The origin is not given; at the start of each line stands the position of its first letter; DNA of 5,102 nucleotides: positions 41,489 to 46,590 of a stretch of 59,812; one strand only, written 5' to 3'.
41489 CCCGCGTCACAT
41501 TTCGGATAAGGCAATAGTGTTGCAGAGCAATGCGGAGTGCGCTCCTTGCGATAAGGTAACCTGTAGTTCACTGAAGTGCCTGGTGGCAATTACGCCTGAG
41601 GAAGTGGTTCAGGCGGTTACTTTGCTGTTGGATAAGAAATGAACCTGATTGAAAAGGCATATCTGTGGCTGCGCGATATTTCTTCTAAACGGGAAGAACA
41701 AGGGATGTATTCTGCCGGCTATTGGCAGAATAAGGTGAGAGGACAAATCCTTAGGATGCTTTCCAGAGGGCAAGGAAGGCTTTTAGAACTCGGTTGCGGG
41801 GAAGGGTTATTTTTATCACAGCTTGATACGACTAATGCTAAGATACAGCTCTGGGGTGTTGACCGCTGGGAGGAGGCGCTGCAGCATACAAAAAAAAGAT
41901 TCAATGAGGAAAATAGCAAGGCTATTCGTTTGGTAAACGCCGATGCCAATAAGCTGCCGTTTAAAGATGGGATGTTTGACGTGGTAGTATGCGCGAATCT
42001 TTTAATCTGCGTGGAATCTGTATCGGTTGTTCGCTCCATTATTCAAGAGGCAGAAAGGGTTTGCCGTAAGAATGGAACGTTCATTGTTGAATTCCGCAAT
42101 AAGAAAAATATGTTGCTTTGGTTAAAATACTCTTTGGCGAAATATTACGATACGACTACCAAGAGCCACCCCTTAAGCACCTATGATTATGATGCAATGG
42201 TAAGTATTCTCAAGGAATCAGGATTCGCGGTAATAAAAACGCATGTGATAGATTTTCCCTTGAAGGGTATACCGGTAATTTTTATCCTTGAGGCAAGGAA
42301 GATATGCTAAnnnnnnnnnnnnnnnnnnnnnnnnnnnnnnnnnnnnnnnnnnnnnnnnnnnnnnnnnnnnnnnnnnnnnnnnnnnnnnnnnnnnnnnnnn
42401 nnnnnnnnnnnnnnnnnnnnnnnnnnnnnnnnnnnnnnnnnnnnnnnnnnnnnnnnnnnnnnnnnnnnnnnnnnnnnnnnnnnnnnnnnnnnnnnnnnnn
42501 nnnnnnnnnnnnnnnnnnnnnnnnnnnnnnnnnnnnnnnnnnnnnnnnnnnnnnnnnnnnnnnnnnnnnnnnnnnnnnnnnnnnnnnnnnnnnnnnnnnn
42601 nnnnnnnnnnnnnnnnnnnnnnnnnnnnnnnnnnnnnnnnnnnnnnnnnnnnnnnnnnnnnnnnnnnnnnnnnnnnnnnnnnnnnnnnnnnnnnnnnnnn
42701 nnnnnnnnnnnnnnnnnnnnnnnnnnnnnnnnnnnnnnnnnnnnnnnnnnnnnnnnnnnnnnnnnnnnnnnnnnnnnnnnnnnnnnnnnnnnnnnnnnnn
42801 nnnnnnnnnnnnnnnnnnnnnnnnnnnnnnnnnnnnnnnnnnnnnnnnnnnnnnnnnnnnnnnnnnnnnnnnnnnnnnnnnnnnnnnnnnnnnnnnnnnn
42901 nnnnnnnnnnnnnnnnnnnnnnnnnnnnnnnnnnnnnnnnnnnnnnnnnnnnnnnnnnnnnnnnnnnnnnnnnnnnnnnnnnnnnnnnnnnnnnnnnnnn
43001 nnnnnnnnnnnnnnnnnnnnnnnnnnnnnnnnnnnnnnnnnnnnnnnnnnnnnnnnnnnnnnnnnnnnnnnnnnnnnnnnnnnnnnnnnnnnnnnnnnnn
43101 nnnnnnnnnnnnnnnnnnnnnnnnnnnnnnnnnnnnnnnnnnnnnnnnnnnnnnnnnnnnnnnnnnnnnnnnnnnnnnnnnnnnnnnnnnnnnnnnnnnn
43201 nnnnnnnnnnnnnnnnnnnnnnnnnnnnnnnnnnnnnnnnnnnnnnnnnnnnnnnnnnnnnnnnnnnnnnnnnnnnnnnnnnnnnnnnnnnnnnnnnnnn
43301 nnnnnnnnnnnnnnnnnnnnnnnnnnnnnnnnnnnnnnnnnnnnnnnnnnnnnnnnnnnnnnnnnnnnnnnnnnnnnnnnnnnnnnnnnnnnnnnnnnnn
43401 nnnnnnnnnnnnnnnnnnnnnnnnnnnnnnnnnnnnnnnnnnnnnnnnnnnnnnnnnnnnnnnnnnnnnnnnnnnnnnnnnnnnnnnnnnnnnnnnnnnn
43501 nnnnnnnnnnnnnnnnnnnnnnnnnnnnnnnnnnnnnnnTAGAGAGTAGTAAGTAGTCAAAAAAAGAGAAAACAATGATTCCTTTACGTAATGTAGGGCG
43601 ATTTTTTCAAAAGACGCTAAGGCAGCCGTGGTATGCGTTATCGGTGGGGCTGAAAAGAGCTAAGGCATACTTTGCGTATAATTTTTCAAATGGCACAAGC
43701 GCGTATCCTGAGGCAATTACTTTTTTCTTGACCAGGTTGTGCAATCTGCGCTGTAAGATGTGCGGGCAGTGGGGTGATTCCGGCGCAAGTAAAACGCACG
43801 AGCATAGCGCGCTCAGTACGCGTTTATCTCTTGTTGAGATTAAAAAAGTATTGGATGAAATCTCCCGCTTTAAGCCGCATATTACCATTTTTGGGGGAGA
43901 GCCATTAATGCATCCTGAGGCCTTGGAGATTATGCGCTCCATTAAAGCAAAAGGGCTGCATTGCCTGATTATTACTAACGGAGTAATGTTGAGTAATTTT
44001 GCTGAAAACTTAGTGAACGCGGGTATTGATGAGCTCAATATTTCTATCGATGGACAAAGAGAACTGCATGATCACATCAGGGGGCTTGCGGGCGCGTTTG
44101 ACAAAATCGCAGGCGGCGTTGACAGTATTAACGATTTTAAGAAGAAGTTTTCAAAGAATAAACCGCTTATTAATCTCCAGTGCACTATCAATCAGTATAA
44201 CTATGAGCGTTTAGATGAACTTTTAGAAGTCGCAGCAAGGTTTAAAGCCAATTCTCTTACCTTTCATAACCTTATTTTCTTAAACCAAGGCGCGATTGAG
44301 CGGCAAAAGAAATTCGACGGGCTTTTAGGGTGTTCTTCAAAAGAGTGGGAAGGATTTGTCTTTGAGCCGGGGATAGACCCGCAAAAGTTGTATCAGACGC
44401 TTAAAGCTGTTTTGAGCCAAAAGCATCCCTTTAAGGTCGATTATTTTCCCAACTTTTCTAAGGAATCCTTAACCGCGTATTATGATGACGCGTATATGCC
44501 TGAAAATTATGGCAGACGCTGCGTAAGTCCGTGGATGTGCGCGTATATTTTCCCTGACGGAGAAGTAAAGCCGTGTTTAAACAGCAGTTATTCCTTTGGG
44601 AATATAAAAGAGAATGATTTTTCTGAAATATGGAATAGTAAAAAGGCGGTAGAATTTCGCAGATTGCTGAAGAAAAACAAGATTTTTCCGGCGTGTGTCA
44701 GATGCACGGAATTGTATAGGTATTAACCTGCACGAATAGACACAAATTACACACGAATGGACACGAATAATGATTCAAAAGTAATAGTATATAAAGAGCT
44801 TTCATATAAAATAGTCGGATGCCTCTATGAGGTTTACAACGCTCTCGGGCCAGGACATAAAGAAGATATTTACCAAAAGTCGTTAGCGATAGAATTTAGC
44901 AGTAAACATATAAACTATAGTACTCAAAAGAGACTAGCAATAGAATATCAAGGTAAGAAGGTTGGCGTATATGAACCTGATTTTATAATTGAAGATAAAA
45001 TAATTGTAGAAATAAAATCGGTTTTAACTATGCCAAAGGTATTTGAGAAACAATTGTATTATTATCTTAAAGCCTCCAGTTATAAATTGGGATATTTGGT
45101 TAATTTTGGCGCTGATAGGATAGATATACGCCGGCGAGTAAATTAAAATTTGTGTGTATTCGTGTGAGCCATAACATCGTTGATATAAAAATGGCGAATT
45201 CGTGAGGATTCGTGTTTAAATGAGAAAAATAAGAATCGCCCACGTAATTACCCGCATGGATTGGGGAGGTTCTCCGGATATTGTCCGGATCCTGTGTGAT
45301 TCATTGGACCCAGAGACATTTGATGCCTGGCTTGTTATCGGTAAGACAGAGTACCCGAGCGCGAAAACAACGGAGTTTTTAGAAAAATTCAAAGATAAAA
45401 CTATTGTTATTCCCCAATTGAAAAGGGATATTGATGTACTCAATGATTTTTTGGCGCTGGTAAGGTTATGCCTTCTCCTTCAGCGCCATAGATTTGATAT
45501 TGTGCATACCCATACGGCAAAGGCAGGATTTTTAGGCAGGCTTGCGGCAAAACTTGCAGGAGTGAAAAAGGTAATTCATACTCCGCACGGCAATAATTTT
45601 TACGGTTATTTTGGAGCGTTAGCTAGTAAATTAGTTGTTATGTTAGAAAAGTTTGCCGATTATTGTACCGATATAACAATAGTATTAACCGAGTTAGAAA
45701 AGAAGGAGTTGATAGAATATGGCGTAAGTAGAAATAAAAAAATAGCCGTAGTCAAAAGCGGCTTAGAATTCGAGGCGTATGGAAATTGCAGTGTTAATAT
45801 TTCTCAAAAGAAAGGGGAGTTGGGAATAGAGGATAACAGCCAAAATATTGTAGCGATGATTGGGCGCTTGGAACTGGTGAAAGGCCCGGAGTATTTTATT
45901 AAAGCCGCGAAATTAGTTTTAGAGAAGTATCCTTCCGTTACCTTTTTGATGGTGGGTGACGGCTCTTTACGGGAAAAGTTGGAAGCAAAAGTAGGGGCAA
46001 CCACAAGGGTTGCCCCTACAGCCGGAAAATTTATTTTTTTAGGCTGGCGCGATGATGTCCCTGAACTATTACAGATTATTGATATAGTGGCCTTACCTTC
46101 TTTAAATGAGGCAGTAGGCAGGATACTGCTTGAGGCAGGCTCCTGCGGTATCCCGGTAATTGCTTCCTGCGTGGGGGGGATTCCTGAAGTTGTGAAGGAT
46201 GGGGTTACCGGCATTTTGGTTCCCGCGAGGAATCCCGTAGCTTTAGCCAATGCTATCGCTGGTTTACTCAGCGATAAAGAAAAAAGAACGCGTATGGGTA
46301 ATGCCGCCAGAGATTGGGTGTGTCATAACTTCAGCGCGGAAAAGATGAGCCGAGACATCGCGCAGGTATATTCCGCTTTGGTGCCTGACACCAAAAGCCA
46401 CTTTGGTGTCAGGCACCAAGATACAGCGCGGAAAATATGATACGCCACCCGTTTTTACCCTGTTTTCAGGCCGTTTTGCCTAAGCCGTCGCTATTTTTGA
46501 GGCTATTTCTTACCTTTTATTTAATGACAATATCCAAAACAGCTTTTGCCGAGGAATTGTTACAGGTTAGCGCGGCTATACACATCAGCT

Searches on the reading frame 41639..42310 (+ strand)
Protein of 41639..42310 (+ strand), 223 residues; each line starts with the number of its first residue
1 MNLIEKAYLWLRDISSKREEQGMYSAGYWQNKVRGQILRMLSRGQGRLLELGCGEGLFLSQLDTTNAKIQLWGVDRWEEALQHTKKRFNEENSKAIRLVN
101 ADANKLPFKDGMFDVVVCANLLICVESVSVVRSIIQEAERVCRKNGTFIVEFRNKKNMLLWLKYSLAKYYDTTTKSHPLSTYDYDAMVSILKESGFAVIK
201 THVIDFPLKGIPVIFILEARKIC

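Call 65: search_protein_families(library=pfam, proteins=[window:41639-42310:+], max_evalue=0.00001)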
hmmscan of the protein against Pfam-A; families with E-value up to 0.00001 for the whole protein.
window:41639-42310:+ (223 aa): 8 families
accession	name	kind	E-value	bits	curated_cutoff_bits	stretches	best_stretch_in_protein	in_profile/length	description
PF08241.18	Methyltransf_11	-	4.5e-20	72.5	21.2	1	49-150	1-95/95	Methyltransferase domain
PF13847.12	Methyltransf_31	-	2.5e-18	66.6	27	1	45-154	4-113/145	Methyltransferase domain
PF13649.12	Methyltransf_25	-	3.7e-18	66.4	27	1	49-146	2-97/97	Methyltransferase domain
PF08242.18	Methyltransf_12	-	1e-12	49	30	1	49-148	1-98/98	Methyltransferase domain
PF13489.12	Methyltransf_23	-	4.9e-12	46.3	27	1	31-200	7-163/164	Methyltransferase domain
PF01209.24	Ubie_methyltran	-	4.1e-10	39.9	20.1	1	42-166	46-168/233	ubiE/COQ5 methyltransferase family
PF05175.20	MTS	-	3.5e-09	37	23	1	38-168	24-156/170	Methyltransferase small domain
PF05401.17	NodS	-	4.5e-08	33.6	24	1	25-150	23-144/201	Nodulation protein S (NodS)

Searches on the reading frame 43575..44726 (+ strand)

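Call 65: search_protein_families(library=pfam, proteins=[window:43575-44726:+], max_evalue=0.00001)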
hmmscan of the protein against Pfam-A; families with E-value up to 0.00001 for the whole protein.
window:43575-44726:+ (383 aa): 3 families
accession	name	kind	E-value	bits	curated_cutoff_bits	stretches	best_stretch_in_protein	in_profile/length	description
PF04055.27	Radical_SAM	-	4.1e-19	69.8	29.5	1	52-185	3-136/166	Radical SAM superfamily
PF13186.11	SPASM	-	2.3e-15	57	21.5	1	316-378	1-67/67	Iron-sulfur cluster-binding domain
PF13353.11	Fer4_12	-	1.9e-06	28.7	22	1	53-164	12-119/137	4Fe-4S single cluster domain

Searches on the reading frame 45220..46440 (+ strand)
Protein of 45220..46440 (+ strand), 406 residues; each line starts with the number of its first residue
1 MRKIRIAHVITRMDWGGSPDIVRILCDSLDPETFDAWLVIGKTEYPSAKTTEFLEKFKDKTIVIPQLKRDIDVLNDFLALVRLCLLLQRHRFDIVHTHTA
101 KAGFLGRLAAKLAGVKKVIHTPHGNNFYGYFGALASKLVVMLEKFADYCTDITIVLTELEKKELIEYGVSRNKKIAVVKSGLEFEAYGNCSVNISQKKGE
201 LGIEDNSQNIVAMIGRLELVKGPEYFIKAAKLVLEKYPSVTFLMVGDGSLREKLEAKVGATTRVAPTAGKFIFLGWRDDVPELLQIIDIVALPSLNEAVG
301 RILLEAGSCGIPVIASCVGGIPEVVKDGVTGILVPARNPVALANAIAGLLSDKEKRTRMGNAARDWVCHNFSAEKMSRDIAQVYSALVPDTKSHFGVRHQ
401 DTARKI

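Call 65: search_protein_families(library=pfam, proteins=[window:45220-46440:+], max_evalue=0.00001)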
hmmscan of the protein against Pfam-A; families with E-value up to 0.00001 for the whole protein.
window:45220-46440:+ (406 aa): 5 families
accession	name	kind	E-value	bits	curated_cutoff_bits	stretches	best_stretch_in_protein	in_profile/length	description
PF00534.26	Glycos_transf_1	-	4.7e-40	137.4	26.4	1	205-366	12-172/172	Glycosyl transferases group 1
PF13692.12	Glyco_trans_1_4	-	4.7e-35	121.3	27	1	209-352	2-142/142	Glycosyl transferases group 1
PF13439.12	Glyco_transf_4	-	8.1e-18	65.5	28.5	1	70-182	51-166/170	Glycosyltransferase Family 4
PF13579.12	Glyco_trans_4_4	-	4.1e-14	53.7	29.7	1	73-178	53-155/158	Glycosyl transferase 4-like domain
PF13477.12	Glyco_trans_4_2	-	7.3e-09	36.3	23.4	1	63-129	46-113/139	Glycosyl transferase 4-like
